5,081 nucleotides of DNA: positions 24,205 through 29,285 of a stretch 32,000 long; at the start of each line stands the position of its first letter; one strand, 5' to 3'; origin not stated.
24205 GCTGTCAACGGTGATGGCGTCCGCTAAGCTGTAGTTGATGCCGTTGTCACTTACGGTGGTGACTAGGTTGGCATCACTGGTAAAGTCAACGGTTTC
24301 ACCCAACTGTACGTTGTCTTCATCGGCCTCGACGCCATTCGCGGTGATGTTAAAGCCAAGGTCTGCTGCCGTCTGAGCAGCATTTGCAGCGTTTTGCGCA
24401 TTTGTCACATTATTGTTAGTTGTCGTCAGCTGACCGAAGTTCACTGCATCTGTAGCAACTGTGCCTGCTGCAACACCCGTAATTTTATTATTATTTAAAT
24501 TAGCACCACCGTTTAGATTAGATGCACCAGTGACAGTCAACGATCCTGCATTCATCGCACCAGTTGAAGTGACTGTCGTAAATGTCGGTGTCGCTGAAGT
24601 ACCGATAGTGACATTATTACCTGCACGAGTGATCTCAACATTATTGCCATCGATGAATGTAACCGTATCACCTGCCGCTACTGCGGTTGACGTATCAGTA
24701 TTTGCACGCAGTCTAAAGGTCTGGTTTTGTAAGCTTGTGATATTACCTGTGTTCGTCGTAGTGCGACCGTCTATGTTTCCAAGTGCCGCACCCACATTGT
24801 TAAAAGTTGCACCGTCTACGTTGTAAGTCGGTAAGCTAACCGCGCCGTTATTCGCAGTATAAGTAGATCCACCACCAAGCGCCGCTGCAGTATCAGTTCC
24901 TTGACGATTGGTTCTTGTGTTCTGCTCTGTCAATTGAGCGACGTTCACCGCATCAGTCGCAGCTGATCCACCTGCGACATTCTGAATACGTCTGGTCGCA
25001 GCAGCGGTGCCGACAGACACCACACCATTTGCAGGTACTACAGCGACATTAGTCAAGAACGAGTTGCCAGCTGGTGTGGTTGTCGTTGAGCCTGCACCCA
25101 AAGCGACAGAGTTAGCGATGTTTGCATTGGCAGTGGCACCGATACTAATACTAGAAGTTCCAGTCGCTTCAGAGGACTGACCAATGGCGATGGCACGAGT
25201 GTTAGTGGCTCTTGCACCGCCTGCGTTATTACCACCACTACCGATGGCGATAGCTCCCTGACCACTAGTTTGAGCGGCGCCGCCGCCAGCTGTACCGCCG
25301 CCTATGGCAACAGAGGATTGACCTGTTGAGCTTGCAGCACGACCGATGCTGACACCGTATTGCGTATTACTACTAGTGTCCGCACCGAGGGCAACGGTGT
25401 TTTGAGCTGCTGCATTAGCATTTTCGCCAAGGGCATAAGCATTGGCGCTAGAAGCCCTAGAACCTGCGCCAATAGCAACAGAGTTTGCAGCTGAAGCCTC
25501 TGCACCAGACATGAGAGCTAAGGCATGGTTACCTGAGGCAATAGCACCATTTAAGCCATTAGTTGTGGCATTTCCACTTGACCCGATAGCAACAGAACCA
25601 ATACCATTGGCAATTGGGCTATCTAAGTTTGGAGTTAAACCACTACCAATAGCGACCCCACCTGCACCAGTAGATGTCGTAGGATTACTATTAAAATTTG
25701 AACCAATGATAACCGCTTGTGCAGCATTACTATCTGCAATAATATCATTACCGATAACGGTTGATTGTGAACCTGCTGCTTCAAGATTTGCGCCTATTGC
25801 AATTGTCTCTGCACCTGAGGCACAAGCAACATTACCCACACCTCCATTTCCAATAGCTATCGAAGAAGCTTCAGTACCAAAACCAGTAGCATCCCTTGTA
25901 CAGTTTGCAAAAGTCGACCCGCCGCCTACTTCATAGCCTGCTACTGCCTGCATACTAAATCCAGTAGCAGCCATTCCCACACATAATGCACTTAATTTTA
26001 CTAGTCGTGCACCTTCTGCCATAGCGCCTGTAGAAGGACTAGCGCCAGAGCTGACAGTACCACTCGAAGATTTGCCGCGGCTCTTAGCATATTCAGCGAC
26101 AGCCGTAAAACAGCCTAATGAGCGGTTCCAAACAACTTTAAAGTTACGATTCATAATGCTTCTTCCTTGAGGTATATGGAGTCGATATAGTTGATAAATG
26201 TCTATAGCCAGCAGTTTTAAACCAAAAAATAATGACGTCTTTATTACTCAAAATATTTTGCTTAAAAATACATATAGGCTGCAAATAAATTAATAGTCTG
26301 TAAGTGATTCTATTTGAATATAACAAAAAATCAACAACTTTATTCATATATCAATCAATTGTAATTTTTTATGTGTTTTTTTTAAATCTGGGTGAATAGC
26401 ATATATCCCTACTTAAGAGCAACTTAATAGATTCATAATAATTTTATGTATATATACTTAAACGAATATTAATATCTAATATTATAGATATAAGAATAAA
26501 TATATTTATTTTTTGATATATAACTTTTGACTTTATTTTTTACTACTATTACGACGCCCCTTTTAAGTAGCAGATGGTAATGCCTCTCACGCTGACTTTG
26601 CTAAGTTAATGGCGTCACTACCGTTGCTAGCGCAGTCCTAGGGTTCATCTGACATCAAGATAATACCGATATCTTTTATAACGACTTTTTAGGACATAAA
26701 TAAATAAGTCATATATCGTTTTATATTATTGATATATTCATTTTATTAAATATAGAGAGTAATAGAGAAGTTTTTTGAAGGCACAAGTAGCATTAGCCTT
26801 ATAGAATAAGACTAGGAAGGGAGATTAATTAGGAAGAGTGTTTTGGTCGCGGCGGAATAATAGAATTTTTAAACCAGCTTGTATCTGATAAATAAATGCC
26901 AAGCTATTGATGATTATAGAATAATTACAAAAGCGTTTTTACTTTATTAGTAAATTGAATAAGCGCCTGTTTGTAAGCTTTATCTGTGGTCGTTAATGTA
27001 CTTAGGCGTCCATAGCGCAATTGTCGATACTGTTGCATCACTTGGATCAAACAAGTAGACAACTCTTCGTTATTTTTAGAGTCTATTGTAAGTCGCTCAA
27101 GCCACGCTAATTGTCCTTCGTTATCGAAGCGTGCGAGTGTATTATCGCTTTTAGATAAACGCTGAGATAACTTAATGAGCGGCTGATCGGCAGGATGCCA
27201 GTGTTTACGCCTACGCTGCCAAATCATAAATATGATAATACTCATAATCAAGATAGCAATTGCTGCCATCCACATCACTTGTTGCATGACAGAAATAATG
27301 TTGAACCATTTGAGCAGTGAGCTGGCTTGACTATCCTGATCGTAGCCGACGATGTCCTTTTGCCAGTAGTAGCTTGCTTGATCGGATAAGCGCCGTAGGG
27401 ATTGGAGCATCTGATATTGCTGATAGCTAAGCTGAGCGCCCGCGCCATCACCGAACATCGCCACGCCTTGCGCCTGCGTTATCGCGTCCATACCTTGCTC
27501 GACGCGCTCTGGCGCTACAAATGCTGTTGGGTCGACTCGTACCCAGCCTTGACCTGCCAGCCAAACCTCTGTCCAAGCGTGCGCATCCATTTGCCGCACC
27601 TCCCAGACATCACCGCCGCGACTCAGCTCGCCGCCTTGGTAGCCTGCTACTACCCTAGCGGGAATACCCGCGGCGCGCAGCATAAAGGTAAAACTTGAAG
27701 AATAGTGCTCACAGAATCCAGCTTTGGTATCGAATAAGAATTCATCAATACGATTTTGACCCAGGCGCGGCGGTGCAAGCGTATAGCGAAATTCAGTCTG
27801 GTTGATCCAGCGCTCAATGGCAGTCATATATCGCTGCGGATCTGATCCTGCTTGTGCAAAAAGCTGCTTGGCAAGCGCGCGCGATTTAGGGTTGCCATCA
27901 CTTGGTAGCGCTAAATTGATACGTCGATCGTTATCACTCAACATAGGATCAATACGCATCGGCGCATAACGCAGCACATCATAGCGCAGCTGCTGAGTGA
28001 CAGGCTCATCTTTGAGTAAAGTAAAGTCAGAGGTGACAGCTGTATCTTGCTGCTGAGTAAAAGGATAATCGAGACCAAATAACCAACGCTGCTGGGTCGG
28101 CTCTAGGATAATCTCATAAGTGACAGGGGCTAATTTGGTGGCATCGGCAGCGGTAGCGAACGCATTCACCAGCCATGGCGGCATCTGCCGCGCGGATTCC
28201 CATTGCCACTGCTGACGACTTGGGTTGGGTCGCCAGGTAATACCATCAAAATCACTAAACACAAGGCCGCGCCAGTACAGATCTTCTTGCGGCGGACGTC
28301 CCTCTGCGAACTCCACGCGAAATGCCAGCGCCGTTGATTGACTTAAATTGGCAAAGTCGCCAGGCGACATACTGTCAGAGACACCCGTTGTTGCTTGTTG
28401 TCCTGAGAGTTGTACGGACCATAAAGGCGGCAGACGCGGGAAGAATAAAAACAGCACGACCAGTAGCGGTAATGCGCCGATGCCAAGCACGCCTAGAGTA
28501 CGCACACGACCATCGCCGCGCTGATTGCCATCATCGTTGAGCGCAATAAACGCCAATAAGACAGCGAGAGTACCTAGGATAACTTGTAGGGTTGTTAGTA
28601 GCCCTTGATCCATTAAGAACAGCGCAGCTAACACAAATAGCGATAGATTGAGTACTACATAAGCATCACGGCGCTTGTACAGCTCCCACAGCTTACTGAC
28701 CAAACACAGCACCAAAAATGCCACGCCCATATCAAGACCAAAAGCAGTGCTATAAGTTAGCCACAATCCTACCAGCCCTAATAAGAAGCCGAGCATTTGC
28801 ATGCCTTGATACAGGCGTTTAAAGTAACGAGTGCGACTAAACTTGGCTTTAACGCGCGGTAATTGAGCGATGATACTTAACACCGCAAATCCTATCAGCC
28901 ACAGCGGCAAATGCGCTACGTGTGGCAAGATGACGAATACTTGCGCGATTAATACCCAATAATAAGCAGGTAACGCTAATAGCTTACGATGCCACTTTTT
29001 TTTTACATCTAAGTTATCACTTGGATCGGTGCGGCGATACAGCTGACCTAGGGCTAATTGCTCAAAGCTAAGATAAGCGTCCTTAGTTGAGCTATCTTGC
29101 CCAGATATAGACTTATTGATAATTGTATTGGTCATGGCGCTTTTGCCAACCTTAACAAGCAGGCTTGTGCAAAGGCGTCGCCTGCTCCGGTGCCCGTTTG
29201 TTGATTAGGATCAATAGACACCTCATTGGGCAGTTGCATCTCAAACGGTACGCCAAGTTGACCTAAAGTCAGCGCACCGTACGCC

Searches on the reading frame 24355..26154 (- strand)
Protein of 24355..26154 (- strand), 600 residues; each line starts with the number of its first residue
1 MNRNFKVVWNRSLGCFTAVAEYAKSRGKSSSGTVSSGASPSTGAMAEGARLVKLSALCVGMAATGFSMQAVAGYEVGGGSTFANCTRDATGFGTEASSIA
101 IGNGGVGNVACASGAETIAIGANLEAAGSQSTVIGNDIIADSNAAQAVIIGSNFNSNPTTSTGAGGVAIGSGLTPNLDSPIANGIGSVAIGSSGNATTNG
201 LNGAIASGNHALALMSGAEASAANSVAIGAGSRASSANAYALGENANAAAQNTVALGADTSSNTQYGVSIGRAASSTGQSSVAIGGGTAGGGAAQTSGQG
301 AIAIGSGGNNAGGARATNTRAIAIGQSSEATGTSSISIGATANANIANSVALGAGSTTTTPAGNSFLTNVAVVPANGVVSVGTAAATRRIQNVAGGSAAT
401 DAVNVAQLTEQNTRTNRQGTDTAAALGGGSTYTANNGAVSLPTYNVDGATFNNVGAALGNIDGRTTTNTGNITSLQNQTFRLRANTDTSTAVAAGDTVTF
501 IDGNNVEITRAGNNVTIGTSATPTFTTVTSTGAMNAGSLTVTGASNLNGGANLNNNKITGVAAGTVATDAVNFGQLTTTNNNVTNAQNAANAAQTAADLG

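Call 56: search_protein_families(library=pfam, proteins=[window:24355-26154:-])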
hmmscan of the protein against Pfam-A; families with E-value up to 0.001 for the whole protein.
window:24355-26154:- (600 aa): 3 families
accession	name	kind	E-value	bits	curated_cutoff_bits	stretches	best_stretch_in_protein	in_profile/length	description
PF13018.11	ESPR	-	1.1e-14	55.1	25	1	1-46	1-46/50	Extended Signal Peptide of Type V secretion system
PF05662.19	YadA_stalk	-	1.3e-14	54.7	28.4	2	557-596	1-40/43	Coiled stalk of trimeric autotransporter adhesin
PF05658.19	YadA_head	-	1.9e-07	31.7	25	0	330-356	1-27/27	YadA head domain repeat (2 copies)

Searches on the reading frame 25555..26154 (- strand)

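Call 8: search_protein_families(library=pfam, proteins=[window:25555-26154:-])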
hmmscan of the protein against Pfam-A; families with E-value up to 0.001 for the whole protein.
window:25555-26154:- (200 aa): 1 family
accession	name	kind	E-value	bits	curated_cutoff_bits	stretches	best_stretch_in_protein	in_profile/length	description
PF13018.11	ESPR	-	5.4e-16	59.2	25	1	1-46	1-46/50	Extended Signal Peptide of Type V secretion system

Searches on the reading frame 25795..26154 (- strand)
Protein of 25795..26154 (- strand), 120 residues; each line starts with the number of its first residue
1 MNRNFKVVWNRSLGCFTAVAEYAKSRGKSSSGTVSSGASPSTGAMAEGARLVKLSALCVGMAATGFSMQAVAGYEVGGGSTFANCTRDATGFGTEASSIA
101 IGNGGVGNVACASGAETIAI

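Call 33: find_related_loci(query=A2, collection=metagenome_contigs, flank=3000)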
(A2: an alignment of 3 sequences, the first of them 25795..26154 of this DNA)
Query A2 (120 aa) in metagenome_contigs; peptide patterns used: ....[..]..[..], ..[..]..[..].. (x = any residue, [..] = any of these).
291 stretches matched a pattern; 22 encode a relative of the query (tblastn E <= 1e-3); 22 distinct loci.
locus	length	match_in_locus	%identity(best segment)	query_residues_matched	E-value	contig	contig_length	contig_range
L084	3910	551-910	83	1-120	5e-55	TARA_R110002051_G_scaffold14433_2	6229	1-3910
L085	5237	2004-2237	59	1-78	1e-27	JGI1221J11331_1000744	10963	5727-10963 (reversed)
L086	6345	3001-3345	48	1-95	1e-27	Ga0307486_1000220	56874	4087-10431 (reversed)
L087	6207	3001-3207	65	1-71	4e-26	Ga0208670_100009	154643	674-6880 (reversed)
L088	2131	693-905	61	1-72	8e-26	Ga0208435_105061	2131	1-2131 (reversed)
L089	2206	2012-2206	66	1-67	3e-25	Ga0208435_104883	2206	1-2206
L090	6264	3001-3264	58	1-85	7e-25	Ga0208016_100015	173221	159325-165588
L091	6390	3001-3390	42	1-120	2e-24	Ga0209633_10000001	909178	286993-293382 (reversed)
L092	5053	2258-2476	62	1-74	3e-23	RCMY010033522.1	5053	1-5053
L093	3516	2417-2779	49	1-120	4e-23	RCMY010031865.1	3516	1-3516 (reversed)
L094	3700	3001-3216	50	1-72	3e-22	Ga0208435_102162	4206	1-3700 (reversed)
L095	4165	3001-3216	61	1-72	3e-19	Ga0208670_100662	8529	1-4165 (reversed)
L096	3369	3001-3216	51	1-72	3e-19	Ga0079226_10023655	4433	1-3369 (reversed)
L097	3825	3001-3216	56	1-72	3e-17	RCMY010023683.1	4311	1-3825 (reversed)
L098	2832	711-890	56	1-62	4e-16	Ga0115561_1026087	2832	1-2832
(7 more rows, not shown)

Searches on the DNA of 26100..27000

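Call 28: search_rna_families(source=window, start=26100, end=27000, threshold=evalue, max_evalue=1)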
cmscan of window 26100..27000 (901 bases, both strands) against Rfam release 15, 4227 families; matches with E-value up to 1: 0.
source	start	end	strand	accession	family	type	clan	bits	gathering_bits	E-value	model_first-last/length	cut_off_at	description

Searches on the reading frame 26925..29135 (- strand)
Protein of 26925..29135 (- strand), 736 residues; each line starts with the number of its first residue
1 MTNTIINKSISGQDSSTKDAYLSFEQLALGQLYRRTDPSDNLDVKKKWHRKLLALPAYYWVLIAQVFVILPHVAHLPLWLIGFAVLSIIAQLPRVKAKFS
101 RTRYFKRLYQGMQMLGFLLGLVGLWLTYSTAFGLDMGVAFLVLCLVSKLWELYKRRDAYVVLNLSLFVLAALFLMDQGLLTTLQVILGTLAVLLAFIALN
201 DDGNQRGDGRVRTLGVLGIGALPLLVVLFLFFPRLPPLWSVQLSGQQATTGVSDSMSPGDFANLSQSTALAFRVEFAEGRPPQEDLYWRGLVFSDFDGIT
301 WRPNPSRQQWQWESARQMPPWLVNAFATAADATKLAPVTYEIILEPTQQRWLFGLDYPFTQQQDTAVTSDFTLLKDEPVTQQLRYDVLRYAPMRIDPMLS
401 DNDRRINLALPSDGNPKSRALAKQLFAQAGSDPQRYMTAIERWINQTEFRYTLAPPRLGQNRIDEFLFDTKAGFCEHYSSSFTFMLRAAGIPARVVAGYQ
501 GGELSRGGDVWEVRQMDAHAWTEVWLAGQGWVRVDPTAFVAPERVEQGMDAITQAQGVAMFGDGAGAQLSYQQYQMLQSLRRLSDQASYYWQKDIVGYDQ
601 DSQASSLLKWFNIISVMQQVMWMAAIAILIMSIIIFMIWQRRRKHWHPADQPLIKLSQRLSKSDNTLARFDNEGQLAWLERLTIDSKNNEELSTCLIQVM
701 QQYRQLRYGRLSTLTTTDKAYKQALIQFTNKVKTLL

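Call 8: search_protein_families(library=pfam, proteins=[window:26925-29135:-])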
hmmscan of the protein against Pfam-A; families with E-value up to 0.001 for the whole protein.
window:26925-29135:- (736 aa): 2 families
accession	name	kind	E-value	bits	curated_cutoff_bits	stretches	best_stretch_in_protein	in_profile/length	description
PF11992.13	TgpA_N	-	4.8e-79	266.2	30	1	60-392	1-329/333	TgpA N-terminal domain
PF01841.26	Transglut_core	-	1.6e-26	93.1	23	1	423-536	5-108/108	Transglutaminase-like superfamily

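Call 14: find_related_loci(query=window:26925-29135:-, collection=genome_contigs, flank=4000)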
Query window:26925-29135:- (736 aa) in genome_contigs; peptide patterns used: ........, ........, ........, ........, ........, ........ (x = any residue, [..] = any of these).
373 stretches matched a pattern; 323 encode a relative of the query (tblastn E <= 1e-3); the best 80 are kept; 80 distinct loci.
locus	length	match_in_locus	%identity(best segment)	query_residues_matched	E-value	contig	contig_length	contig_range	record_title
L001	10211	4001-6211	88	1-736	0e+0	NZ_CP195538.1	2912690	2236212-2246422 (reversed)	Psychrobacter sp. DM8 chromosome, complete genome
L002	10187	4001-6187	74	23-736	0e+0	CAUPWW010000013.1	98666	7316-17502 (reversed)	MAG TPA_asm: uncultured Psychrobacter sp. isolate ERR9968823_bin.9_MetaWRAP_v1.3_MAG genome assembly, contig: ERZ2161603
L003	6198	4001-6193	75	7-723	0e+0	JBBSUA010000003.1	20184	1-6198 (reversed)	MAG: Pseudomonadales bacterium isolate SVL2_sbin.34 SVL2_sbin.34_k141_282334_length_20184_cov_11.8492, whole genome shot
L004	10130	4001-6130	76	23-735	0e+0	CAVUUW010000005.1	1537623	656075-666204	MAG: uncultured Gammaproteobacteria bacterium isolate MFD05684.bin.1.110 genome assembly, contig: contig_75170, whole ge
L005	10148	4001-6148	74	15-733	0e+0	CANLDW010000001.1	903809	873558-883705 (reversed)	uncultured Psychrobacter sp. isolate 2-645A-Z.fasta genome assembly, contig: NODE_1, whole genome shotgun sequence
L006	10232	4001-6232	74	7-736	0e+0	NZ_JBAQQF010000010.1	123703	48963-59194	MAG: Psychrobacter sp. isolate MFD10591_ilm_asm_bin16 k127_51304, whole genome shotgun sequence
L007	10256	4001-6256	74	1-736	0e+0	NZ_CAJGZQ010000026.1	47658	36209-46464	Psychrobacter immobilis isolate Psychrobacter immobilis 1617, whole genome shotgun sequence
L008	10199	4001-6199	75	23-736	0e+0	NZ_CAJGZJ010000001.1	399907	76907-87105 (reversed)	Psychrobacter immobilis isolate Psychrobacter immobilis A352, whole genome shotgun sequence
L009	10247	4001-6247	73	15-736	0e+0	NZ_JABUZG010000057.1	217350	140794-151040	Psychrobacter sp. PG1 NODE_67_length_217312_cov_34.819824, whole genome shotgun sequence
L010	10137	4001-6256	73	1-736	0e+0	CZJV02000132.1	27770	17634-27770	Psychrobacter cibarius strain W1 genome assembly, contig: NODE_31_length_27770_cov_105.632_ID_61, whole genome shotgun s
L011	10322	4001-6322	73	9-736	0e+0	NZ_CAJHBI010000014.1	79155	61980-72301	Psychrobacter sp. 72-O-c isolate Psychrobacter sp. IAM12030-72-O-c, whole genome shotgun sequence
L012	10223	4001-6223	74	23-736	0e+0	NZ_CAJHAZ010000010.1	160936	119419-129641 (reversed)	Psychrobacter sp. 1044 isolate Psychrobacter sp. 1044, whole genome shotgun sequence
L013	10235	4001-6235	74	15-736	0e+0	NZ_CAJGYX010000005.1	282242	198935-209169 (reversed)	Psychrobacter cibarius isolate Psychrobacter cibarius JG-220, whole genome shotgun sequence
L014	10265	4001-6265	73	11-735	0e+0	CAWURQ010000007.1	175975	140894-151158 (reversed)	MAG: uncultured Psychrobacter sp. isolate HER22_SLD_50_PacBio_bin_1 genome assembly, contig: HER22_SLD_50_PacBio_bin_1-r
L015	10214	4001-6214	74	7-728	0e+0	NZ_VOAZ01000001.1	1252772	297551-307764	Psychrobacter sp. ANT_WB68 ctg00001_1252772, whole genome shotgun sequence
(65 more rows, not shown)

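Call 25: find_encoding_contigs(protein=window:26925-29135:-, flank=6000, max_places=10)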
Protein window:26925-29135:- (736 aa): no gene with exactly this product is on record in the collection.

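Call 58: find_homologous_proteins(query=window:26925-29135:-, max_evalue=1e-200)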
Query window:26925-29135:- (736 aa): 595 proteins with E <= 1e-200 among 8000 candidates; the best 120 are listed.
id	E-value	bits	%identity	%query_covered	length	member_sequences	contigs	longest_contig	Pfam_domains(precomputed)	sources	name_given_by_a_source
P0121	0.0e+0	1674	100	100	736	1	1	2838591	PF11992.14,PF01841.26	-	-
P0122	0.0e+0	1477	88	100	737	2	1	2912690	PF11992.14,PF01841.26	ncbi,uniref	ncbi:transglutaminaseTgpA domain-containing protein [Psychrobacter sp. DM8]|uniref:transglutaminase 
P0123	0.0e+0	1294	76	99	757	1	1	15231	PF11992.14,PF01841.26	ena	-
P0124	0.0e+0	1264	76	99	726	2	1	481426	PF11992.14,PF01841.26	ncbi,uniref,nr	ncbi:transglutaminase family protein [Psychrobacter sp. DAB_AL62B]|uniref:transglutaminase family pr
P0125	0.0e+0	1259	74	99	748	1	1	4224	PF11992.14,PF01841.26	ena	-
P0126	0.0e+0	1258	73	100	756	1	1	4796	PF11992.14,PF01841.26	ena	-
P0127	0.0e+0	1256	73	100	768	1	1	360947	PF11992.14,PF01841.26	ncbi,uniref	ncbi:transglutaminaseTgpA domain-containing protein [Psychrobacter sp.]|uniref:transglutaminase fami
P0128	0.0e+0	1256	76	97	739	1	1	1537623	PF11992.14,PF01841.26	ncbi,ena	-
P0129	0.0e+0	1256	73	98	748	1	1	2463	PF11992.14,PF01841.26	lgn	-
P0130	0.0e+0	1255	74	98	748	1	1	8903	PF11992.14,PF01841.26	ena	-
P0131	0.0e+0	1254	75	97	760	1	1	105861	PF11992.14,PF01841.26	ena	-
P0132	0.0e+0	1254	75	99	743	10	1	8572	PF11992.14,PF01841.26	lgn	-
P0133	0.0e+0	1254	73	98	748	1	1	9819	PF11992.14,PF01841.26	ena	-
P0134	0.0e+0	1253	72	97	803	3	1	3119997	PF11992.14,PF01841.26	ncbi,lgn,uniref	ncbi:transglutaminase-like putative cysteine protease [Psychrobacter sp. PL19]|uniref:transglutamina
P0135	0.0e+0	1253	75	97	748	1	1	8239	PF11992.14,PF01841.26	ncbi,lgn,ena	-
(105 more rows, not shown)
